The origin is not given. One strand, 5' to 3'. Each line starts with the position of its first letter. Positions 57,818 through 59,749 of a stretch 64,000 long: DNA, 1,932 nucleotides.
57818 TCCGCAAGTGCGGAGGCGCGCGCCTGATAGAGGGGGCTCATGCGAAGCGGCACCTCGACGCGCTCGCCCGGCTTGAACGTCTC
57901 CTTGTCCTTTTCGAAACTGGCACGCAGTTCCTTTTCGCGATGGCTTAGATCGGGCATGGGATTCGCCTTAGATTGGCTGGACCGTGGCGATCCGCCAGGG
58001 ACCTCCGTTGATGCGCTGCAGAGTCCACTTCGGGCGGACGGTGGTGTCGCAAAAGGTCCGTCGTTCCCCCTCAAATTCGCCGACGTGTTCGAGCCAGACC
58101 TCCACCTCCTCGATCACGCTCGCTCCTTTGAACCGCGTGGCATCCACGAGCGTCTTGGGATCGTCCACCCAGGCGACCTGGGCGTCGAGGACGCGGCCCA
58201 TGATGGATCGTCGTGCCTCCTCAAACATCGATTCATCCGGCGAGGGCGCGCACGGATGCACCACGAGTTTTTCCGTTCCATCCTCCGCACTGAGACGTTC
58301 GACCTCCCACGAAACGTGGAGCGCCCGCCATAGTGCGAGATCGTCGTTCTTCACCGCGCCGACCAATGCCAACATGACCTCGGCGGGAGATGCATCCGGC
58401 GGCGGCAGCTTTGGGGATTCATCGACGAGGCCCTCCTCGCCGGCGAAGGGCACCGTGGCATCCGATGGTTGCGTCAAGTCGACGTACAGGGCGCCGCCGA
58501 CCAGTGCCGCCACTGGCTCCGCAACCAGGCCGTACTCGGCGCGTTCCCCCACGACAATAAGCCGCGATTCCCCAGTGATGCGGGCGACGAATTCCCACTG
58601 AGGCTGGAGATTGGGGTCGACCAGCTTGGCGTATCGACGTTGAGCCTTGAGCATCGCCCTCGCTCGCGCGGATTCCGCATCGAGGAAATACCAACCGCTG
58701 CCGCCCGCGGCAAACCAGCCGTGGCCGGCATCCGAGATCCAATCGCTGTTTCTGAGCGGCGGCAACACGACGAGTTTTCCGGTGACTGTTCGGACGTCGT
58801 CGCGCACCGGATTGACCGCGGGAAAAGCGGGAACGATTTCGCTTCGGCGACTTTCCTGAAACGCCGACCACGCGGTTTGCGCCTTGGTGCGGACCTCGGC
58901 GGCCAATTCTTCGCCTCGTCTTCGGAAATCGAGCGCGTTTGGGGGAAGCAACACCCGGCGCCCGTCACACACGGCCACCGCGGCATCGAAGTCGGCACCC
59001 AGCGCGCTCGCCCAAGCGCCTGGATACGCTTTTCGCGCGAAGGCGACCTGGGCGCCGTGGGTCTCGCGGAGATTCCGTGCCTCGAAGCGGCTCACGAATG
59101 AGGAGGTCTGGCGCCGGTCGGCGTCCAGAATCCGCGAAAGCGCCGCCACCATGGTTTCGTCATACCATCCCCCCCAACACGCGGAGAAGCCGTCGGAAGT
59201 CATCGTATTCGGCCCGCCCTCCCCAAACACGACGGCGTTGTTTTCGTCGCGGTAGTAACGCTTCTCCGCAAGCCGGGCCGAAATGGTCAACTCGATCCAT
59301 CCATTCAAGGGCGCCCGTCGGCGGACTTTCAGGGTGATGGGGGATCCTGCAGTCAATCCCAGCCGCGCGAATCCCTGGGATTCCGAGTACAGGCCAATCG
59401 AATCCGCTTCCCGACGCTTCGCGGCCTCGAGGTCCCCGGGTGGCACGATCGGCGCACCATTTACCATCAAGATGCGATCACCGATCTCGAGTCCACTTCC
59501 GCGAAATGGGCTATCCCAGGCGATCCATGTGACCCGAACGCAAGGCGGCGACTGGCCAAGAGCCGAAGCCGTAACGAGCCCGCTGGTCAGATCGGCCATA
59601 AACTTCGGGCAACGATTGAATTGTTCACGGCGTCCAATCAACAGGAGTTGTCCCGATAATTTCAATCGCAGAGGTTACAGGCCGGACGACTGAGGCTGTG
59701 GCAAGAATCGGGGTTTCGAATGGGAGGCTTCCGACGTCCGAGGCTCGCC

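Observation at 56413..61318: Three-gene module of unknown function (HEAT-like, PDZ-containing, all-alpha proteins) as the cargo between the 260-bp repeats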

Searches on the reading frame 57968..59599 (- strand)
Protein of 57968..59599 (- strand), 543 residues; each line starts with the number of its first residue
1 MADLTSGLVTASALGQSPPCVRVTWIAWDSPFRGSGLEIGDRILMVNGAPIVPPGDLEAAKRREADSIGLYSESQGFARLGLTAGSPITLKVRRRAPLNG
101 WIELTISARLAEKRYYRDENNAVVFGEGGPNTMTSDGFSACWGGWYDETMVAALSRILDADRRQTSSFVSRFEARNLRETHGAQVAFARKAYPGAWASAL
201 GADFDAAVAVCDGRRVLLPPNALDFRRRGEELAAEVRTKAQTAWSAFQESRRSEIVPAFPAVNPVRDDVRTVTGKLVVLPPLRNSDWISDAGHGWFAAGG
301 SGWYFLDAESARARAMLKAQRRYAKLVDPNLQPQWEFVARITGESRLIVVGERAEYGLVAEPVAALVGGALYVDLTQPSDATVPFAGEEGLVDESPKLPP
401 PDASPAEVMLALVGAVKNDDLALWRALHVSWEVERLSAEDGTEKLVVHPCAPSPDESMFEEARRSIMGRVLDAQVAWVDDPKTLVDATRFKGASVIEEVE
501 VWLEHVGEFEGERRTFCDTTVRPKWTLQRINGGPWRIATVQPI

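Call 5: search_protein_families(library=pfam, proteins=[window:57968-59599:-], max_evalue=1)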
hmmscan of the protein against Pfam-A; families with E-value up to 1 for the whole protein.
window:57968-59599:- (543 aa): 4 families
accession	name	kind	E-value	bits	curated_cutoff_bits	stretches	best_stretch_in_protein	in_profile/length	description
PF17820.7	PDZ_6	-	0.00017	21.7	27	1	23-59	2-35/54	PDZ domain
PF13180.12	PDZ_2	-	0.00028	21.5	27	1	21-59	14-52/80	PDZ domain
PF00595.29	PDZ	-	0.024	15.5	23.2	1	33-59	39-65/81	PDZ domain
PF13919.11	ASXH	-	0.1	13.1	25.8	1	241-335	35-128/130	Asx homology domain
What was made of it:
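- On PDZ domain (Pfam clan PDZ-like): The window protein scores 21.7 bits against PDZ_6, below the 27-bit gathering cut-off (call 5).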

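Call 6: search_protein_families(library=padloc, proteins=[window:57968-59599:-], max_evalue=1)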
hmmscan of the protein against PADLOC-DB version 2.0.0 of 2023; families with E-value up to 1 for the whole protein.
window:57968-59599:- (543 aa): 0 families

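Call 7: search_protein_families(library=ncbifam, proteins=[window:57968-59599:-], max_evalue=1)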
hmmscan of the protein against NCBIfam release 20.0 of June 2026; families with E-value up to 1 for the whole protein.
window:57968-59599:- (543 aa): 0 families

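Call 9: find_homologous_proteins(query=window:57968-59599:-)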
Query window:57968-59599:- (543 aa): 32 proteins with E <= 0.001 among 8000 candidates.
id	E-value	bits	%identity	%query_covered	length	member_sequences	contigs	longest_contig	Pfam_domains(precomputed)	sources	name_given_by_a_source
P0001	0.0e+0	1229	100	100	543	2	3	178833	-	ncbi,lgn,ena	ncbi:MAG: hypothetical protein U1G08_15105 [Verrucomicrobiota bacterium]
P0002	7.0e-242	822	66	100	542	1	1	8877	-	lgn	-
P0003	8.1e-226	769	64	100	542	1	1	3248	-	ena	-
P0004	8.5e-205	700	60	100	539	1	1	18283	-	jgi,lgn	jgi:hypothetical protein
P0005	6.4e-200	684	57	100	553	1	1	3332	-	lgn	-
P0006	8.4e-195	667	57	100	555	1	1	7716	-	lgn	-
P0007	1.8e-194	666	56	100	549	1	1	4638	PF17820.8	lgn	-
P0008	1.5e-191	656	58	100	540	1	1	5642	-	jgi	-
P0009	8.6e-191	654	58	100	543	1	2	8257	-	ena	-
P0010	1.8e-189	649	57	100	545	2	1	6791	-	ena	-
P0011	4.1e-189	648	72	72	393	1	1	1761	-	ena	-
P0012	4.4e-188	645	57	100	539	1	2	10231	-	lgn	-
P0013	3.3e-186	638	56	100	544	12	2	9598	-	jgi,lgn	jgi:hypothetical protein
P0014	3.9e-186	638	56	100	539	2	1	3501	-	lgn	-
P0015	2.1e-184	633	54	100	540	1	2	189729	PF17820.8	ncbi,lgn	ncbi:MAG: PDZ domain-containing protein [bacterium]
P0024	6.5e-154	532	50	100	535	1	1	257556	-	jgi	jgi:hypothetical protein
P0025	2.3e-152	527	72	68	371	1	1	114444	PF13180.13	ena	-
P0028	1.1e-138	482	48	99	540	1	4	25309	PF17820.8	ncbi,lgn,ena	-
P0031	1.7e-100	356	39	100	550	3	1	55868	-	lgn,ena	-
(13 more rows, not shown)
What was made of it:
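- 57968..59599 (-): Gene B: a 543-aa cytoplasmic multidomain protein. Its C-terminal residue is I or L in all 29 family members. 32 homologues, all about 540 aa (call 9).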

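Call 10: find_encoding_contigs(protein=P0015, flank=10000, max_places=2)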
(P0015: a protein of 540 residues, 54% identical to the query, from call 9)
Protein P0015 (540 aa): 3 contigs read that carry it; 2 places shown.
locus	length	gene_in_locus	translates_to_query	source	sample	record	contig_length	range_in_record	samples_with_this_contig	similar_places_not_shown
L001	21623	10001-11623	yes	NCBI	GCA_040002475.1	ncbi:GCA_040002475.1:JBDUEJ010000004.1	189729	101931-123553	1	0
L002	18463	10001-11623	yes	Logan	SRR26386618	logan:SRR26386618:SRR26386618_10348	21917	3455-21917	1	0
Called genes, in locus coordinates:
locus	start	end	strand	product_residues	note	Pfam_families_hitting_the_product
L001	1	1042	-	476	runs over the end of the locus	PF02321:OEP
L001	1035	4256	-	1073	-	PF00873:ACR_tran, PF03176:MMPL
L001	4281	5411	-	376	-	PF25919:BSH_CusB (faint), PF25917:BSH_RND, PF25973:BSH_CzcB, PF25876:HH_MFP_RND, PF25944:Beta-barrel_RND, PF25954:Beta-barrel_RND_2 (weak), PF25967:RND-MFP_C (weak)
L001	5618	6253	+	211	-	PF00440:TetR_N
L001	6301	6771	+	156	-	PF12900:Pyridox_ox_2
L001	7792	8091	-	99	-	-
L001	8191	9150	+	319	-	PF01965:DJ-1_PfpI (weak), PF00165:HTH_AraC (faint), PF12833:HTH_18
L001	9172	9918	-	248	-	-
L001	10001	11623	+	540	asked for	PF17820:PDZ_6 (weak)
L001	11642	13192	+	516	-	-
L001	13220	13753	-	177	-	-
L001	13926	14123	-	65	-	-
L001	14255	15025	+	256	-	PF14534:DUF4440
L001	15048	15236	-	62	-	-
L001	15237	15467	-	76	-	PF10604:Polyketide_cyc2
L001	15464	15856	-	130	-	PF01638:HxlR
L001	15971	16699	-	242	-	-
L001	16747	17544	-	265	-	PF23441:SDR, PF00106:adh_short, PF08659:KR, PF13561:adh_short_C2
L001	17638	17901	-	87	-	-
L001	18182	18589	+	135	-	PF21619:DUF6855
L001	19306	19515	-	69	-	PF05402:PqqD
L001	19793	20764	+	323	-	PF07475:Hpr_kinase_C (weak)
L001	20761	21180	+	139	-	PF13471:Transglut_core3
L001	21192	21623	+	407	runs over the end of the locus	PF14907:NTP_transf_5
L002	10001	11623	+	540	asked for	PF17820:PDZ_6 (weak)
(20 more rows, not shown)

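Call 11: find_encoding_contigs(protein=P0024, flank=10000, max_places=2)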
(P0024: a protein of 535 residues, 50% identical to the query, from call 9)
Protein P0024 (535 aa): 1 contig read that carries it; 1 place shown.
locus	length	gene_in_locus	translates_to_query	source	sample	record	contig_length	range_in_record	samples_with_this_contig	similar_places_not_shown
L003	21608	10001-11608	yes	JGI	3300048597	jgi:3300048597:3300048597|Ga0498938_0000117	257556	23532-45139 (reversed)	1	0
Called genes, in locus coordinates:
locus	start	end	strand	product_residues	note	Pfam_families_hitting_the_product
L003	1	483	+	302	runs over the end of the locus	PF00753:Lactamase_B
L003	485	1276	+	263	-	PF01925:TauE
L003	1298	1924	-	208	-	PF01209:Ubie_methyltran, PF13489:Methyltransf_23, PF13649:Methyltransf_25, PF13847:Methyltransf_31, PF08241:Methyltransf_11, PF08242:Methyltransf_12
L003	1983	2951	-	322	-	PF00781:DAGK_cat, PF19279:YegS_C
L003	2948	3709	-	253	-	PF00561:Abhydrolase_1, PF12697:Abhydrolase_6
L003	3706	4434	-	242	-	-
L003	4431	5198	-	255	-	PF18312:ScsC_N, PF13098:Thioredoxin_2, PF13462:Thioredoxin_4, PF01323:DSBA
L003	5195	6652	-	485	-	PF01435:Peptidase_M48, PF14559:TPR_19 (faint), PF07719:TPR_2 (faint), PF13414:TPR_11 (faint), PF13428:TPR_14 (faint), PF13431:TPR_17 (faint), PF23914:TPR_CcmH_CycH (weak), PF13432:TPR_16 (weak)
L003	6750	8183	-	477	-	PF00309:Sigma54_AID, PF04963:Sigma54_CBD, PF04552:Sigma54_DBD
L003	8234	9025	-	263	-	PF00005:ABC_tran, PF13304:AAA_21 (faint), PF12399:BCA_ABC_TP_C (weak)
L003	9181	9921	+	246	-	PF01925:TauE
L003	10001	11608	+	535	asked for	-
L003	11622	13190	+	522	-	-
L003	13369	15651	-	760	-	PF13491:FtsK_4TM, PF17854:FtsK_alpha, PF01580:FtsK_SpoIIIE, PF09397:FtsK_gamma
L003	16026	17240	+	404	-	PF01494:FAD_binding_3, PF07992:Pyr_redox_2 (faint)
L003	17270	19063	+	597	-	PF00743:FMO-like (faint), PF01266:DAO (faint), PF07992:Pyr_redox_2, PF13450:NAD_binding_8, PF13738:Pyr_redox_3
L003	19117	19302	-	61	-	PF03966:Trm112p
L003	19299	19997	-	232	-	PF02190:LON_substr_bdg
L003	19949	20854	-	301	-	PF00085:Thioredoxin, PF13098:Thioredoxin_2 (weak), PF13905:Thioredoxin_8 (weak), PF14559:TPR_19 (weak), PF14561:TPR_20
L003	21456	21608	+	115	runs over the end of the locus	-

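Call 12: find_encoding_contigs(protein=P0031, flank=10000, max_places=2)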
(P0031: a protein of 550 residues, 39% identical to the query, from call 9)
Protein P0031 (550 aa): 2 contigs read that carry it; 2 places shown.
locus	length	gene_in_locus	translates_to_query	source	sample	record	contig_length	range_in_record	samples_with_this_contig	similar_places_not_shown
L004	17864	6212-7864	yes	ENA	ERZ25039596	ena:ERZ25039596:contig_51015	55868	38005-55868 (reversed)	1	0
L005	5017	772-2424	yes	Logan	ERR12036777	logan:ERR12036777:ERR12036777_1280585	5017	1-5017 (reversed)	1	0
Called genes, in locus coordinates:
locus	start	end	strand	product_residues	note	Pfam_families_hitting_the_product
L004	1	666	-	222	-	?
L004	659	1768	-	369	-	PF04261:Dyp_perox_N, PF20628:Dyp_perox_C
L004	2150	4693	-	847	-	PF00933:Glyco_hydro_3, PF01915:Glyco_hydro_3_C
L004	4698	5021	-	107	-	PF25183:OMP_b-brl_4 (weak)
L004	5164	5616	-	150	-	PF01609:DDE_Tnp_1 (weak), PF13701:DDE_Tnp_1_4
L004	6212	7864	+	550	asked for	-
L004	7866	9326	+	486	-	-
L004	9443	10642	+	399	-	PF02518:HATPase_c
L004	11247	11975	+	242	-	PF10134:RPA, PF04796:RepA_C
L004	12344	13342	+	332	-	-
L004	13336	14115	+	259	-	-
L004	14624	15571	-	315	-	PF00532:Peripla_BP_1, PF13377:Peripla_BP_3 (faint), PF13407:Peripla_BP_4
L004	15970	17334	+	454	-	PF00069:Pkinase, PF01636:APH (faint), PF07714:PK_Tyr_Ser-Thr, PF03109:ABC1 (weak)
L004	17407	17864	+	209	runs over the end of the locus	-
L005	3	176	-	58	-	?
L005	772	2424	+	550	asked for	-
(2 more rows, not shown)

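Call 31: predict_structure(alignment_id=A1)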
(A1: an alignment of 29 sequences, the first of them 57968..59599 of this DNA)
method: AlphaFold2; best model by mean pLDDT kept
length: 543 residues; sequences in the alignment: 29
mean_pLDDT: 89.4   pTM: 0.74
mean pLDDT of the five models: 89.4, 89.3, 88.5, 88.1, 86.8
residues with pLDDT >= 90: 336; 70-90: 194; 50-70: 13; < 50: 0
segments of 3 or more residues with pLDDT < 50: none
pLDDT, mean of each block of 10 residues (from residue 1): 88 86 95 94 93 73 80 88 93 93 95 89 93 94 95 94 85 94 97 95 96 91 79 88 95 93 90 95 91 90 93 91 82 93 93 93 95 82 82 77 95 90 90 81 79 83 86 93 81 86 92 88 91 92 85
secondary structure, 60 per line:
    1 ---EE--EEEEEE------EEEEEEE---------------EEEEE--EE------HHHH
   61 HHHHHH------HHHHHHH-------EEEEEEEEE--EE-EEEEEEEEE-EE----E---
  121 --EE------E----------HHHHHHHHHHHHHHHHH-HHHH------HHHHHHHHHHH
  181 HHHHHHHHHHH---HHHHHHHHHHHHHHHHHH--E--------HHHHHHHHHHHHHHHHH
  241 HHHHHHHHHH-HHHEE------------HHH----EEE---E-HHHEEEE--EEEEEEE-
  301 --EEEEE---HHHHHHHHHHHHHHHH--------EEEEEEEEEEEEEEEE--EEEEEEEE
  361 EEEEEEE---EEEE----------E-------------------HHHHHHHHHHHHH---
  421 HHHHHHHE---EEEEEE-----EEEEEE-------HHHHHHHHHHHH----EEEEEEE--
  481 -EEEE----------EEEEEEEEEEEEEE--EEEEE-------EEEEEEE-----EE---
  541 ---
elements in order: E8-13 E20-26 E42-46 H57-66 H73-79 E87-95 E101-109 H142-158 H160-163 H170-191 H195-212 H224-250 E276-278 E287-290 E293-299 E303-307 H311-326 E335-350 E353-367 E371-374 H405-417 H421-427 E432-437 E443-448 H456-467 E472-478 E482-485 E496-509 E512-516 E524-530
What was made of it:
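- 57968..59599 (-): AF2 model with pLDDT 89.4 and pTM 0.74 (call 31).
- AF2 pLDDT is 89.4 (call 31).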

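Call 34: fold_search(model_id=the predicted structure, library=pdb)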
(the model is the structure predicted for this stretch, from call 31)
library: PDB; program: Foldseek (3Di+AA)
matches with E <= 10: 717; with E <= 0.001: 3
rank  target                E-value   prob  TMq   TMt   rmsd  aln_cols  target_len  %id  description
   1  3mh6                  4.1e-04  1.00  0.15  0.20   5.9       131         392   18  HtrA proteases are activated by a conserved mechanism that can be triggered by distinct molecular cues (released 2010-06-30)
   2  3cs0_A                4.9e-04  1.00  0.15  0.20   6.0       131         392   18  Crystal structure of DegP24 (released 2008-05-27)
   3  3gdv_C                9.6e-04  1.00  0.15  0.27   3.0       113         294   16  Crystal structure of DegS H198P/D320A mutant modified by DFP and in complex with YQF peptide (released 2009-03-31)
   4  3otp_E                1.6e-03  1.00  0.15  0.20   4.0       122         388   17  Crystal structure of the DegP dodecamer with a model substrate (released 2011-01-19)
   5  8sxg_A                1.8e-03  1.00  0.14  0.21   3.9       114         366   20  The C-terminal protease CtpA-LbcA complex of pseudomonas aeruginosa with the TPR at the low position (released 2024-03-06)
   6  3otp_F                1.8e-03  1.00  0.15  0.21   6.8       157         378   16  Crystal structure of the DegP dodecamer with a model substrate (released 2011-01-19)
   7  3otp_C                2.0e-03  1.00  0.15  0.21   6.1       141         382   16  Crystal structure of the DegP dodecamer with a model substrate (released 2011-01-19)
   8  4c2c_A                2.0e-03  1.00  0.14  0.17   7.6       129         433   14  Crystal structure of the protease CtpB in an active state (released 2013-12-04)
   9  6jjk_F                2.5e-03  1.00  0.15  0.21   6.5       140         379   16  Crystal structure of the DegP dodecamer with a modulator (released 2020-09-02)
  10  6od8_B                2.6e-03  0.60  0.12  0.13  21.3       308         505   10  Crystal structure of a putative aspartyl-tRNA synthetase from Leishmania major Friedlin (released 2019-04-17)
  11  6ew9_B                2.9e-03  1.00  0.15  0.26   3.4       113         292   17  CRYSTAL STRUCTURE OF DEGS STRESS SENSOR PROTEASE IN COMPLEX WITH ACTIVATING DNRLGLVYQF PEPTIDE (released 2018-04-25)
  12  5t69                  2.9e-03  1.00  0.13  0.25   6.5       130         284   16  The HhoA protease from Synechocystis sp. PCC 6803, active site mutant (released 2017-01-25)
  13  4rqy_A                3.2e-03  1.00  0.14  0.25   4.5       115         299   17  RE-REFINED STRUCTURE OF 1TE0 - STRUCTURAL ANALYSIS of DEGS, A STRESS SENSOR OF THE BACTERIAL PERIPLASM (released 2015-03-11)
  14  3pv5_B                3.2e-03  1.00  0.15  0.20  11.5       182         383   16  Structure of Legionella fallonii DegQ (N189G/P190G variant) (released 2011-06-15)
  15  3pv5_A                3.4e-03  1.00  0.14  0.20   4.2       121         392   20  Structure of Legionella fallonii DegQ (N189G/P190G variant) (released 2011-06-15)
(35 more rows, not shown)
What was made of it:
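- On PDZ domain (Pfam clan PDZ-like): TM-score normalised to isolated PDZ targets is 0.56-0.65 (calls 31, 34).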

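Call 38: find_related_loci(query=A3, collection=genome_contigs, flank=10000)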
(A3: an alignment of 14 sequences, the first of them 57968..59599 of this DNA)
Query A3 (543 aa) in genome_contigs; peptide patterns used: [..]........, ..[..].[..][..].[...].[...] (x = any residue, [..] = any of these).
90 stretches matched a pattern; 3 encode a relative of the query (tblastn E <= 1e-3); 3 distinct loci.
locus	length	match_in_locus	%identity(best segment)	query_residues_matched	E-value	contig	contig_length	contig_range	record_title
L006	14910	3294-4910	53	1-543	0e+0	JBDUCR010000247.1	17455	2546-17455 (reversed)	MAG: bacterium isolate cluster4_bin.51 NODE_6461_length_17455_cov_19.161092, whole genome shotgun sequence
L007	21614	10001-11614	54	3-543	1e-180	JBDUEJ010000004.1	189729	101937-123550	MAG: bacterium isolate cluster4_bin.92 NODE_22_length_189729_cov_33.517266, whole genome shotgun sequence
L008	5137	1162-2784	44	1-537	2e-125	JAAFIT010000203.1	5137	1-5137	MAG: Sphingomonadales bacterium isolate bin40.metabat.b16b17b19.043 WN_Sphingomonadales_2_scaffold_203, whole genome sho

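Call 39: find_related_loci(query=A3, collection=metagenome_contigs, flank=10000)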
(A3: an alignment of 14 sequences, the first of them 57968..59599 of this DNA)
Query A3 (543 aa) in metagenome_contigs; peptide patterns used: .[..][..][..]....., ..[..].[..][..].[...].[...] (x = any residue, [..] = any of these).
263 stretches matched a pattern; 3 encode a relative of the query (tblastn E <= 1e-3); 3 distinct loci.
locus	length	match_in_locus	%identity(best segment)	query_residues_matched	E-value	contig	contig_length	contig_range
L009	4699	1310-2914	49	1-543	6e-153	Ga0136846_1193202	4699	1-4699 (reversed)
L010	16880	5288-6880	42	8-543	1e-115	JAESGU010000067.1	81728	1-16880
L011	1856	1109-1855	54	1-254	7e-75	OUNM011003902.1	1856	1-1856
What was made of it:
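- The pair has a rare, patchy, cross-phylum distribution with variable neighbourhoods (calls 9, 38, 39).
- Tried and rejected: Pattern-based scans of GTDB genomes and JGI metagenomes returned only 3 loci each (calls 38, 39).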

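Call 47: find_encoding_contigs(protein=P0002, flank=10000, max_places=2)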
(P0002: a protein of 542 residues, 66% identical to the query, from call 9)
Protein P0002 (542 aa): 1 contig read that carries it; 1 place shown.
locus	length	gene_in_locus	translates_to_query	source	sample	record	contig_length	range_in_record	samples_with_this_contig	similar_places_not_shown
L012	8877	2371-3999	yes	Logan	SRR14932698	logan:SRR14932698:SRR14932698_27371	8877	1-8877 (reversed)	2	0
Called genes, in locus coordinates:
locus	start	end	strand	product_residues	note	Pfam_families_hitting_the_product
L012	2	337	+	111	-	?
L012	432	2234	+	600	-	PF16126:DUF4838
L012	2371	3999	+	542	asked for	-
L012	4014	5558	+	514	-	-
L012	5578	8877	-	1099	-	?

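Call 49: find_encoding_contigs(protein=P0004, flank=10000, max_places=2)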
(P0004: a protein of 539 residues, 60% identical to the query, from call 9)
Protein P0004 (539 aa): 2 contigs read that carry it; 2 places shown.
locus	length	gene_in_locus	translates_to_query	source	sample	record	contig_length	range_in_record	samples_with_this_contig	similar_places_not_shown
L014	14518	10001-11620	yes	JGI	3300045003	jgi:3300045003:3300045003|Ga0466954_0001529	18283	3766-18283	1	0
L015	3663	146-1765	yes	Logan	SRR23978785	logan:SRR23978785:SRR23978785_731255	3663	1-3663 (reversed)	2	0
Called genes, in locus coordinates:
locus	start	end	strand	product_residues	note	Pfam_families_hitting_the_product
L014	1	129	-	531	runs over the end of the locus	PF07690:MFS_1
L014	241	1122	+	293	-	PF00126:HTH_1, PF03466:LysR_substrate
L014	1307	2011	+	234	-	PF06912:DUF1275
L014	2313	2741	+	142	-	-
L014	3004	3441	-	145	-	PF12840:HTH_20 (weak), PF13404:HTH_AsnC-type, PF13412:HTH_24, PF09339:HTH_IclR (faint), PF12802:MarR_2 (weak), PF13545:HTH_Crp_2 (weak), PF01037:AsnC_trans_reg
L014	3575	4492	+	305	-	PF00892:EamA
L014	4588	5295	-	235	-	PF01738:DLH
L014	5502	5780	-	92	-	-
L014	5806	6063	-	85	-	-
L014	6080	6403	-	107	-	PF12840:HTH_20, PF01022:HTH_5, PF12802:MarR_2 (weak), PF13412:HTH_24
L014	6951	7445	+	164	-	PF07883:Cupin_2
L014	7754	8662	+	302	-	PF00892:EamA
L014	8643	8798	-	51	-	-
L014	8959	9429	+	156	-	-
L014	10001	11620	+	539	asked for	-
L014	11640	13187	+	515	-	-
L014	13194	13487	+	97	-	-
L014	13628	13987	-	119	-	-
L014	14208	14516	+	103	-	?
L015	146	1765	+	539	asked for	-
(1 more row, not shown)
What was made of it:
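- Neighbours are often small-molecule genes such as SDR, Cupin, EamA, TetR, LysR and monooxygenases (calls 10, 11, 49).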
